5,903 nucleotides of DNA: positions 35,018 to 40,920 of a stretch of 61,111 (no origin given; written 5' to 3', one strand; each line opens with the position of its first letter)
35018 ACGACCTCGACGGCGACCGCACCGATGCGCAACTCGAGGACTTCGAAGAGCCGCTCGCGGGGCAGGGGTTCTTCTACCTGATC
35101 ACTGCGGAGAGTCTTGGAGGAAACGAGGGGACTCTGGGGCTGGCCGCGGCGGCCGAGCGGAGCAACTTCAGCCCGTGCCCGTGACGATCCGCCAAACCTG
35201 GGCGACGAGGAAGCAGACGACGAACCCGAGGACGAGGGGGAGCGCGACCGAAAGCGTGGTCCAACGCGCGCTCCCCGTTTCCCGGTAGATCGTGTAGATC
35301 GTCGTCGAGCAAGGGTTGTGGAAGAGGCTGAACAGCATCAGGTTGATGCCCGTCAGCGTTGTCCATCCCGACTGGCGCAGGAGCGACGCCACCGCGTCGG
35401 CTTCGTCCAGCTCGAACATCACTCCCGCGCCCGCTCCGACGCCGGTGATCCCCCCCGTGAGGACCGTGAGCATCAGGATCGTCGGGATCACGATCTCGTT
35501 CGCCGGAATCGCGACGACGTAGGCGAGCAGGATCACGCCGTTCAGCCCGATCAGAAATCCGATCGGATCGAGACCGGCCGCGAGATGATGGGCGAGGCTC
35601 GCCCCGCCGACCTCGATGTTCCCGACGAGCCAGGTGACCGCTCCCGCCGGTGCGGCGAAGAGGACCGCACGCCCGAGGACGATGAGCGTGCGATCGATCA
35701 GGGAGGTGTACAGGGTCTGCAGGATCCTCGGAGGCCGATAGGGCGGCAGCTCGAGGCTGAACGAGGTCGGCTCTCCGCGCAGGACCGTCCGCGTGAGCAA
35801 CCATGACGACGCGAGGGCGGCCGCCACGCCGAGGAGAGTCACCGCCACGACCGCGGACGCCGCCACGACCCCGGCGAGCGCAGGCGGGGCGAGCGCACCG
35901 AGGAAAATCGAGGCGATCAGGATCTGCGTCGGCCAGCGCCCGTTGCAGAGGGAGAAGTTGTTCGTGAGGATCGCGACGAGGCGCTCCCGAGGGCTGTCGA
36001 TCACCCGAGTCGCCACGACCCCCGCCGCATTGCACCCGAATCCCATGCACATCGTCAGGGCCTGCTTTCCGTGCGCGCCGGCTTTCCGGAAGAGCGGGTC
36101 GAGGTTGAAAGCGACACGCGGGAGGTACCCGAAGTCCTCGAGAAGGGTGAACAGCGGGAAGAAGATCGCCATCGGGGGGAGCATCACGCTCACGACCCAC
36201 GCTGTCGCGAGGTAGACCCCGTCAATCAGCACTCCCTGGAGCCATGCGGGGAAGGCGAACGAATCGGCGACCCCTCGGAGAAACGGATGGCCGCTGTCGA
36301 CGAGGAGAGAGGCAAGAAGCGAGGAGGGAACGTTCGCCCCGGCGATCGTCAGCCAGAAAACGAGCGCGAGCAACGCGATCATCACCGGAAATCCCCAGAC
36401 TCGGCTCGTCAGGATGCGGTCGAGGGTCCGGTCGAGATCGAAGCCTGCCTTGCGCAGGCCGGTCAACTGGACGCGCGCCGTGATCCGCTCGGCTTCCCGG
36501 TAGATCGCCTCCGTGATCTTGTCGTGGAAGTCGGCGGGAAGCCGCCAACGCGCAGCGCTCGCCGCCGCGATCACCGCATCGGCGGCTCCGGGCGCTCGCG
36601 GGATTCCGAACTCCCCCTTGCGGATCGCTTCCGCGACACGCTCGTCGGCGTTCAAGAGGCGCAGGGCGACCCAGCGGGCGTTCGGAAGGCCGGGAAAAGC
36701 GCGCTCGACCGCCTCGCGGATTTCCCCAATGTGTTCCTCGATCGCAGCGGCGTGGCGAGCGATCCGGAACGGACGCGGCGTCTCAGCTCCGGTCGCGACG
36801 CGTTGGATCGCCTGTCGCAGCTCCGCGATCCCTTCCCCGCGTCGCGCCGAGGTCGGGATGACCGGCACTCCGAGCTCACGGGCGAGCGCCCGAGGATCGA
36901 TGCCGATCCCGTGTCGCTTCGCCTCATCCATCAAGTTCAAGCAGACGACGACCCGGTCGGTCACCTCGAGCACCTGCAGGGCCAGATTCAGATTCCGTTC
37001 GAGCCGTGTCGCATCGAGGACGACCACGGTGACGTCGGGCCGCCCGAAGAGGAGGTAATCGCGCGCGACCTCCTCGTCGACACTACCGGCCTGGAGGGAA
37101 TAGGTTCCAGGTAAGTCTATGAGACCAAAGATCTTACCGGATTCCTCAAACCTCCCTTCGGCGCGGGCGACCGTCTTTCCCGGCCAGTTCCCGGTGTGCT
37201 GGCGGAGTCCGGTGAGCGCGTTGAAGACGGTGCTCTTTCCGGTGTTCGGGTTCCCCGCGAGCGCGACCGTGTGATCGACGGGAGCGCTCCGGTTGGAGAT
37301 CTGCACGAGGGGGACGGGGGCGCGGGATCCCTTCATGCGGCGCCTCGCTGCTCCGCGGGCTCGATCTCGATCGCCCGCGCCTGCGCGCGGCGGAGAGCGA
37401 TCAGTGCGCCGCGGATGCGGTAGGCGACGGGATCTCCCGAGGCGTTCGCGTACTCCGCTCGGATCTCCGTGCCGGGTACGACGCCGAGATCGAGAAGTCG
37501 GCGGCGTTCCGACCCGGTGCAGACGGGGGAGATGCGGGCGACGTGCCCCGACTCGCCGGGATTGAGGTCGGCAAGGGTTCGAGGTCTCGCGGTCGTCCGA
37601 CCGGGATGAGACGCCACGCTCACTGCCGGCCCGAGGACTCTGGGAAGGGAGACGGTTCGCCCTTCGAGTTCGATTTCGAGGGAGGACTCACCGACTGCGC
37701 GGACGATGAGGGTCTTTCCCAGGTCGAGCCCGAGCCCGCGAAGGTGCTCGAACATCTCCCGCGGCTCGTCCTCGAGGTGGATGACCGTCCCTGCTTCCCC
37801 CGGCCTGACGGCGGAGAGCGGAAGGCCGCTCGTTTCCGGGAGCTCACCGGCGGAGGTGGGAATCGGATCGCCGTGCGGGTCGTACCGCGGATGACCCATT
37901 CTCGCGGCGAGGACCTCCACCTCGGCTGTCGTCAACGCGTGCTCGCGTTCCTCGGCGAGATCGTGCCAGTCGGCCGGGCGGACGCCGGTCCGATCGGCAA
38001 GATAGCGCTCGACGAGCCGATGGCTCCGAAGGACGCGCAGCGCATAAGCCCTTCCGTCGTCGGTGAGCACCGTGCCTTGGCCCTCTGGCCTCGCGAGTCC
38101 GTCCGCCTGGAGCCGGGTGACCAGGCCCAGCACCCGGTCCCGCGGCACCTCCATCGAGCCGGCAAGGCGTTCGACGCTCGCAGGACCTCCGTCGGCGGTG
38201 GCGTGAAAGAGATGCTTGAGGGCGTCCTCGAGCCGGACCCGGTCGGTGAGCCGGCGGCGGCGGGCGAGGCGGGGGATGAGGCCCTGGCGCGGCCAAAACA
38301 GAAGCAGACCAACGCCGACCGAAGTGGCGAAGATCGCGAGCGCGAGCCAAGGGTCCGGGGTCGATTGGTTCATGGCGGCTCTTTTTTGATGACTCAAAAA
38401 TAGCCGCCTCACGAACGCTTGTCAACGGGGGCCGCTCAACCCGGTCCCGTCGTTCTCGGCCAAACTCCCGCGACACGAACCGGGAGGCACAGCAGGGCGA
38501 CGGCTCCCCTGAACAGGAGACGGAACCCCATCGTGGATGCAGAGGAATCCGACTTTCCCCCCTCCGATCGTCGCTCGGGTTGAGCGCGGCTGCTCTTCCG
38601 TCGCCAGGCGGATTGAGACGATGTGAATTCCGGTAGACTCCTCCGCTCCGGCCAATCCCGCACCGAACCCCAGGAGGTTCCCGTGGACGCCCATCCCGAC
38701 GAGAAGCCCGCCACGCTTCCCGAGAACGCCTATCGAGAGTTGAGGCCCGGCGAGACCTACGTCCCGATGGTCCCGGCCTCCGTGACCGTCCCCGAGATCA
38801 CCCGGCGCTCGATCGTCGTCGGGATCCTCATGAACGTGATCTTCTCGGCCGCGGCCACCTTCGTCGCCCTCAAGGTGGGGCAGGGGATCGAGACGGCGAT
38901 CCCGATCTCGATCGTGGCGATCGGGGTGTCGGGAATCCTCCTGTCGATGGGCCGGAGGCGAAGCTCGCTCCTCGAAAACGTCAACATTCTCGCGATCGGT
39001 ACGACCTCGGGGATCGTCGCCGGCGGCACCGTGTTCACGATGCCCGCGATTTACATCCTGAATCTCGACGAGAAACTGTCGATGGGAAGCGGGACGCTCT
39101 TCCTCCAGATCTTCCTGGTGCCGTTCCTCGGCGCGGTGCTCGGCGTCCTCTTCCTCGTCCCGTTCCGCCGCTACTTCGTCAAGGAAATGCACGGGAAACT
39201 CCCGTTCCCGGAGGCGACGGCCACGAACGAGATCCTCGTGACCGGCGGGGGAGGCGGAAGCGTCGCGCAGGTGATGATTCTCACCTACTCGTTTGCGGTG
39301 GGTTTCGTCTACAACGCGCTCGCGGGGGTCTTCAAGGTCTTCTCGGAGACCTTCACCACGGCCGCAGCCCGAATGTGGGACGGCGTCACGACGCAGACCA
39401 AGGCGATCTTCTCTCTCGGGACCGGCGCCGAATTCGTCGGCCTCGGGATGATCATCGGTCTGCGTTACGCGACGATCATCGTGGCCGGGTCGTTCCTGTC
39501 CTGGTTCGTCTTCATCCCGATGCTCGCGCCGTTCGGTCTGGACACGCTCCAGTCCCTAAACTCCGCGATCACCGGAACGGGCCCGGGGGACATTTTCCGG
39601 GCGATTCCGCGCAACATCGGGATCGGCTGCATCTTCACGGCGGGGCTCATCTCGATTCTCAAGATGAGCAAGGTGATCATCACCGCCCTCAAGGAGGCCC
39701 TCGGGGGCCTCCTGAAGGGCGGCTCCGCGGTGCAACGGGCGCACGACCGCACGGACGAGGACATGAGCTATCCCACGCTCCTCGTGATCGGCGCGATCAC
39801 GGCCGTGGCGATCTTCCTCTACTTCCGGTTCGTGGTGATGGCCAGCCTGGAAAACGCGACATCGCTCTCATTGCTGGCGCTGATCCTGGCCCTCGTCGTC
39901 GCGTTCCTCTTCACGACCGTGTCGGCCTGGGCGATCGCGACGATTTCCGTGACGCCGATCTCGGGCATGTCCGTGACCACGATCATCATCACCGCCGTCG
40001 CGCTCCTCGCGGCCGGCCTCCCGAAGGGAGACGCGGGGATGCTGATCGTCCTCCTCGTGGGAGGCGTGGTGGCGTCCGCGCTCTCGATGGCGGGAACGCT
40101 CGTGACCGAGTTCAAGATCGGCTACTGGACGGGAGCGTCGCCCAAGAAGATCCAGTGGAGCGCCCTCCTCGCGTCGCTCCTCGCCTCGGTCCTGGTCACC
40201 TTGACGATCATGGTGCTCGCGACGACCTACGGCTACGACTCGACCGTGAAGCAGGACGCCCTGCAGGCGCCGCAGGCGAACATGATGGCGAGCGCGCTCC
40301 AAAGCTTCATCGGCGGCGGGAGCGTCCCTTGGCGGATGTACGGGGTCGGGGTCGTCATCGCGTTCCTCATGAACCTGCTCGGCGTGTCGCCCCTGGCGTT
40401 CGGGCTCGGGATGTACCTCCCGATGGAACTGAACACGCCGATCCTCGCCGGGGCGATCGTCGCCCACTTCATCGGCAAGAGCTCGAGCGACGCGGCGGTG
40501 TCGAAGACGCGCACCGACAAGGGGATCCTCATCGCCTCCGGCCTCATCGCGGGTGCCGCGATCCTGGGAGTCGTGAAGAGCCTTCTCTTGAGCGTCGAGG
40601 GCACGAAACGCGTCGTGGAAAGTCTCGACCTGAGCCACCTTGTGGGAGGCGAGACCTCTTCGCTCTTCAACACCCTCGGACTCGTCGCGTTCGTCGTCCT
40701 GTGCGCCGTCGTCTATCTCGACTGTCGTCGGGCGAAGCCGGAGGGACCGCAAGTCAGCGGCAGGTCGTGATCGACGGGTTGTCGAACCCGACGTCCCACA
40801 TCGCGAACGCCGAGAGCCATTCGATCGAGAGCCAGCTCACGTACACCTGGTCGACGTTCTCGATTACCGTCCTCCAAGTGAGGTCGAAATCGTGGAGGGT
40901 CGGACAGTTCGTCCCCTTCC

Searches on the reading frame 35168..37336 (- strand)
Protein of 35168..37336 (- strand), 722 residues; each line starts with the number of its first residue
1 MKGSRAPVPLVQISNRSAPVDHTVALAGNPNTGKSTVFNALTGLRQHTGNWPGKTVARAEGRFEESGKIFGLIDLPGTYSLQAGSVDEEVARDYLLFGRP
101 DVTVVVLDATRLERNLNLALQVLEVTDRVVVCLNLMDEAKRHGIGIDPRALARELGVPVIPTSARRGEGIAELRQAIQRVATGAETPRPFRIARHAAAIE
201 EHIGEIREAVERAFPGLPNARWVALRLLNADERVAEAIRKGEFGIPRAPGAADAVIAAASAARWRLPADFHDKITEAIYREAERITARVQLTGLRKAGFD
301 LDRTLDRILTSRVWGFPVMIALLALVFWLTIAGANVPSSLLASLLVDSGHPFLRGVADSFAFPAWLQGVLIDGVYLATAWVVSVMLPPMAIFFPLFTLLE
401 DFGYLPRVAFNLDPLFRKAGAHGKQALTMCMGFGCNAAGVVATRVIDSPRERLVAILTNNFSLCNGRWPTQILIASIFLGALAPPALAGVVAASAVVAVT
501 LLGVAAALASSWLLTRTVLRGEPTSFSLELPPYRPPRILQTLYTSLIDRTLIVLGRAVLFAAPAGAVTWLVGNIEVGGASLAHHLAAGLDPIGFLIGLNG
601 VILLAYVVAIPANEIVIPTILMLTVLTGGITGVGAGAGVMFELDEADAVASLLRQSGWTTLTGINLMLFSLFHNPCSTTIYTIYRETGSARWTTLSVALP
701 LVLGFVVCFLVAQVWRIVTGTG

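Call 6: search_protein_families(library=pfam, proteins=[window:35168-37336:-], max_evalue=0.01)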
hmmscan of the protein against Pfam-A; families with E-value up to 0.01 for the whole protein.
window:35168-37336:- (722 aa): 7 families
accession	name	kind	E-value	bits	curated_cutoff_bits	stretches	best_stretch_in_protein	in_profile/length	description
PF02421.24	FeoB_N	-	3.6e-60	202.4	27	1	23-177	2-156/156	Ferrous iron transport protein B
PF07670.19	Gate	-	1.2e-28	100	29.6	2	383-476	2-102/104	Nucleoside recognition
PF01926.29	MMR_HSR1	-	5.3e-18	65.6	21.9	1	23-133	1-111/113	50S ribosome-binding GTPase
PF07664.17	FeoB_C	-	8.2e-14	51.5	26.6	1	497-545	2-51/54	Ferrous iron transport protein B C terminus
PF17910.6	FeoB_Cyto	-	1.5e-08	35.3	23.4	1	197-289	3-88/90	FeoB cytosolic helical domain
PF03193.22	RsgA_GTPase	-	0.00043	20.6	30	0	110-179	40-106/174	RsgA GTPase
PF00009.33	GTP_EFTU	-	0.0051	16.9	26.5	0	53-179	54-184/188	Elongation factor Tu GTP binding domain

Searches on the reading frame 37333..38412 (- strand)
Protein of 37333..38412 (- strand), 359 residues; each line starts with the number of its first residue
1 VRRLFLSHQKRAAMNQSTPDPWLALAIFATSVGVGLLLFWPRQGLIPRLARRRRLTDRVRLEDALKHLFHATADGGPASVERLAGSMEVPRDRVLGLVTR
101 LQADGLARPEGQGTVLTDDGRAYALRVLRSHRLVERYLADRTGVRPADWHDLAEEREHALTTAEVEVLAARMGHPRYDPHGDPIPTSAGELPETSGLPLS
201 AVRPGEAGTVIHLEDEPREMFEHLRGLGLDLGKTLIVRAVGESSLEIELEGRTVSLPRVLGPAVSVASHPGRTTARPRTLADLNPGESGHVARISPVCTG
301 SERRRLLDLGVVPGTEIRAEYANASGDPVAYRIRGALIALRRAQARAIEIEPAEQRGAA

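Call 27: search_protein_families(library=pfam, proteins=[window:37333-38412:-], max_evalue=0.001)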
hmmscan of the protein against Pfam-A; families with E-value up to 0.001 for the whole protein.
window:37333-38412:- (359 aa): 2 families
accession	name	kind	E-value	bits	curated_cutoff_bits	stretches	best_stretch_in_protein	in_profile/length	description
PF04023.20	FeoA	-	1.2e-26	93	23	2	279-352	2-74/74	FeoA domain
PF02742.21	Fe_dep_repr_C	-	3e-22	78.9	27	1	117-186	1-70/70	Iron dependent repressor, metal binding and dimerisation domain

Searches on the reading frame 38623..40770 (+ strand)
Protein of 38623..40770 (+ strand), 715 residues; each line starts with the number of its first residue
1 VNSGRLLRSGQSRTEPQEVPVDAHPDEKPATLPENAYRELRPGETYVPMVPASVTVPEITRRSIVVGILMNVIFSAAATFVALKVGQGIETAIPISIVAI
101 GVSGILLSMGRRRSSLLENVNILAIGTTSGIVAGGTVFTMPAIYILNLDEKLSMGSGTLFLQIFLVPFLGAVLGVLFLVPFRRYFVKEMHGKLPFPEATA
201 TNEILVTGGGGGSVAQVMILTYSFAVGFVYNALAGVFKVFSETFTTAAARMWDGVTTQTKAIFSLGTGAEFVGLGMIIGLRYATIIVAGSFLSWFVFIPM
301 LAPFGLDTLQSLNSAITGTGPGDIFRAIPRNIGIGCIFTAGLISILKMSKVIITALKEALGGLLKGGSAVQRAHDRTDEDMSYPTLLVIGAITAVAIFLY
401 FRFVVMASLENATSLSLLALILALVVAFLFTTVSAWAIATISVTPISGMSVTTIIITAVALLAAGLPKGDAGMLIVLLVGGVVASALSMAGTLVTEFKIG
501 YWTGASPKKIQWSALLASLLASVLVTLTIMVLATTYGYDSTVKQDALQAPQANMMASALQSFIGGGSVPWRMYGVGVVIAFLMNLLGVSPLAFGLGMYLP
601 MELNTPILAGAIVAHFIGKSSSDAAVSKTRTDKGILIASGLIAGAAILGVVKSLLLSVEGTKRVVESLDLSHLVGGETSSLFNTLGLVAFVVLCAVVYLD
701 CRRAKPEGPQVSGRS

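Call 27: search_protein_families(library=pfam, proteins=[window:38623-40770:+], max_evalue=0.001)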
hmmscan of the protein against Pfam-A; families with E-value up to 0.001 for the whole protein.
window:38623-40770:+ (715 aa): 1 family
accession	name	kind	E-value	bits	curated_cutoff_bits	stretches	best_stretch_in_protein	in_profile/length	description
PF03169.20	OPT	-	8.7e-77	259.6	25.8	1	58-655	1-622/623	OPT oligopeptide transporter protein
